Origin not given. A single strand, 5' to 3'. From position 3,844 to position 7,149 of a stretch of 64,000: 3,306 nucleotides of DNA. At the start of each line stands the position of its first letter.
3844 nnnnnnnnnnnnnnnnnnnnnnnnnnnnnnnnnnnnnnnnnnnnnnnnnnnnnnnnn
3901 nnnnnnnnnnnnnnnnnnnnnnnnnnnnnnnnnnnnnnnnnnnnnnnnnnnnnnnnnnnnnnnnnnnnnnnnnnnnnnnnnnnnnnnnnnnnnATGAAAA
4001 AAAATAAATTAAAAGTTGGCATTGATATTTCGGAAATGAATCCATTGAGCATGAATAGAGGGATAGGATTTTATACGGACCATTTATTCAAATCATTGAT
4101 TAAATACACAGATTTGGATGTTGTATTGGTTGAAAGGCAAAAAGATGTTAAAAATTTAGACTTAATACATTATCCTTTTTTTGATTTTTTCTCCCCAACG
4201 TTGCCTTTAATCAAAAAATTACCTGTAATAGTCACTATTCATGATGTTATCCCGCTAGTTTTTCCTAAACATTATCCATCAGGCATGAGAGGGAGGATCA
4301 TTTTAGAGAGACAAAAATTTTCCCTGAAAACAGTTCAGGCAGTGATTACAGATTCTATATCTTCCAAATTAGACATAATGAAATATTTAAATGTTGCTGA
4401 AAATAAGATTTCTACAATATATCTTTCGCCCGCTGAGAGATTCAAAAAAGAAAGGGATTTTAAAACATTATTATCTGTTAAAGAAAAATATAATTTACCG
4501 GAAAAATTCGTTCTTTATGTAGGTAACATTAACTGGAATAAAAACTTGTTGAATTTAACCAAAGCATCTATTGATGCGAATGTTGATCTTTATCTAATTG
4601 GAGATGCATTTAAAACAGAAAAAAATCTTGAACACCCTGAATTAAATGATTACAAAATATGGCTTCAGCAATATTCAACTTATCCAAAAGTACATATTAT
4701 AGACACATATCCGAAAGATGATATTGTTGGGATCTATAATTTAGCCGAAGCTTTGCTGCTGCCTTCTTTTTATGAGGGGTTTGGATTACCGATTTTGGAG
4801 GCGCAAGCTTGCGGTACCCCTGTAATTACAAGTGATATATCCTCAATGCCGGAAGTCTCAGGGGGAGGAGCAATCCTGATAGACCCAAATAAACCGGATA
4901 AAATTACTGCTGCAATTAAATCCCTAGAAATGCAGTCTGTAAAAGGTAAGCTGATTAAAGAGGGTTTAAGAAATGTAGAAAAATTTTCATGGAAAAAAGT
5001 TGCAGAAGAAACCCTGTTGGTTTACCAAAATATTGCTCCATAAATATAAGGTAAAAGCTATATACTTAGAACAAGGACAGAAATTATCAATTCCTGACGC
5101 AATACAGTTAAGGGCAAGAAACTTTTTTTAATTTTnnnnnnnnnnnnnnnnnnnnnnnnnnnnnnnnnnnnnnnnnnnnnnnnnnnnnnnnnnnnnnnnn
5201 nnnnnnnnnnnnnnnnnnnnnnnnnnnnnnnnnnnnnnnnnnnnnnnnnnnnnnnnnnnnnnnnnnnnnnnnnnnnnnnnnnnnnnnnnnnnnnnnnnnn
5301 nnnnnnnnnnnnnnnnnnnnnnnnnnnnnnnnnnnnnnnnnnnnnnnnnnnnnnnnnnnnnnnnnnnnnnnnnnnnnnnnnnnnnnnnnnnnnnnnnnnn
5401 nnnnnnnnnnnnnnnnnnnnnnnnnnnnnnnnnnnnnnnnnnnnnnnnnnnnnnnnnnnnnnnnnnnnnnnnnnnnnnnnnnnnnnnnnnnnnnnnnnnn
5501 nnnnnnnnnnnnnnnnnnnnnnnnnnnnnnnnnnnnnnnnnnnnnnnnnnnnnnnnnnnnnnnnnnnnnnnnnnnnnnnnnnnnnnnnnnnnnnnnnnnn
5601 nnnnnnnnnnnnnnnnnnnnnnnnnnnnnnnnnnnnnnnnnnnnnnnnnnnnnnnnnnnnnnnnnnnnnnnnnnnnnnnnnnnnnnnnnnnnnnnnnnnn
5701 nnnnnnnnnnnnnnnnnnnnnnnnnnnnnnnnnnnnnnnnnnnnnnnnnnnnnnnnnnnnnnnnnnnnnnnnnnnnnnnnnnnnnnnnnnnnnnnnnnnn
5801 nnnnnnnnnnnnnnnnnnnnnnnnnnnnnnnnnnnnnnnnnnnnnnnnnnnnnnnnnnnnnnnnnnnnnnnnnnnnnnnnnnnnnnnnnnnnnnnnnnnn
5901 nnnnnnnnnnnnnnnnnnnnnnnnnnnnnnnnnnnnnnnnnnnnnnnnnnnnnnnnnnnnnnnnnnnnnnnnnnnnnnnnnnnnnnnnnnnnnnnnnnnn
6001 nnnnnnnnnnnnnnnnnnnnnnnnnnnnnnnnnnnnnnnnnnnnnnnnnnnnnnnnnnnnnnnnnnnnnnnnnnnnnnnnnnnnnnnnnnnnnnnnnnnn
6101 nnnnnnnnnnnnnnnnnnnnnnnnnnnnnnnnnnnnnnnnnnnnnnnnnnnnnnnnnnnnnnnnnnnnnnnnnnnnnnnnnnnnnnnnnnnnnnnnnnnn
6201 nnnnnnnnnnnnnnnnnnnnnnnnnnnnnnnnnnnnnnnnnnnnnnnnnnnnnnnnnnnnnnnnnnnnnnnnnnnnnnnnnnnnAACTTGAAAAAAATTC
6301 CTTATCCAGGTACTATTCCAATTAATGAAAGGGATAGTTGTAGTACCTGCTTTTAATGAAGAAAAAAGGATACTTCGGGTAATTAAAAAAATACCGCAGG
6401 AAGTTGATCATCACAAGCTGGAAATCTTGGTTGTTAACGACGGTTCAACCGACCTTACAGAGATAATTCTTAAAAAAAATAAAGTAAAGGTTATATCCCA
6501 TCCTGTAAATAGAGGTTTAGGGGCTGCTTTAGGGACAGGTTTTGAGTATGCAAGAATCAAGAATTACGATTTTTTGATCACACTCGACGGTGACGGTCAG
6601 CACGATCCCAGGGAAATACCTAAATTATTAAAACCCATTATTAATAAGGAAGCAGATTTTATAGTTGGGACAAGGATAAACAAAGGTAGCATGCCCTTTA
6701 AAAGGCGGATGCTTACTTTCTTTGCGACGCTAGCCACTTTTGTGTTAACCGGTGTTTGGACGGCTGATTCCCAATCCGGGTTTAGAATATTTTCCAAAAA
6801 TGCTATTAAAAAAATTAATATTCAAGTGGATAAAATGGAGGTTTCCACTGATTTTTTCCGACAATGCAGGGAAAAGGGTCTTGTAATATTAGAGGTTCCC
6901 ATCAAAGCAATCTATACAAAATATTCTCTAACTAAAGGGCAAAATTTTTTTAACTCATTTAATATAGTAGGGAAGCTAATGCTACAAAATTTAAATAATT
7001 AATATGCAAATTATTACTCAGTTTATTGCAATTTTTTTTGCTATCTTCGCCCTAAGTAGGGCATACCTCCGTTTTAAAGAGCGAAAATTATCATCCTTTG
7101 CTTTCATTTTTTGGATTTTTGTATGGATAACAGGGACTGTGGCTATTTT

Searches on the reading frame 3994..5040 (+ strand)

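Call 18: search_protein_families(library=pfam, proteins=[window:3994-5040:+], max_evalue=0.0001)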
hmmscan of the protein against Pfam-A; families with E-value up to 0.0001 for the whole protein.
window:3994-5040:+ (349 aa): 4 families
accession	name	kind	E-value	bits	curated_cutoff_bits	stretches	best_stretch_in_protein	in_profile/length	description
PF00534.26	Glycos_transf_1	-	2.6e-24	86.1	26.4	1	163-313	8-157/172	Glycosyl transferases group 1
PF13692.12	Glyco_trans_1_4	-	3.2e-19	70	27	1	171-311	2-139/142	Glycosyl transferases group 1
PF13439.12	Glyco_transf_4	-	7.4e-07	29.8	28.5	1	53-143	71-163/170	Glycosyltransferase Family 4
PF20706.3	GT4-conflict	-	3.7e-05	23.3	26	1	248-283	279-314/385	Family 4 Glycosyltransferase in conflict systems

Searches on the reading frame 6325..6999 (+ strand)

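Call 18: search_protein_families(library=pfam, proteins=[window:6325-6999:+], max_evalue=0.0001)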
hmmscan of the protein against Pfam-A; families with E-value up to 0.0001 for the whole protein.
window:6325-6999:+ (225 aa): 2 families
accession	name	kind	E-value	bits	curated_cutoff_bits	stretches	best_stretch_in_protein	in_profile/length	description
PF00535.33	Glycos_transf_2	-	1.1e-30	107.2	23.3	1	5-163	2-166/168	Glycosyl transferase family 2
PF13641.12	Glyco_tranf_2_3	-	2.7e-05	24.8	27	1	5-116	5-121/230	Glycosyltransferase like family 2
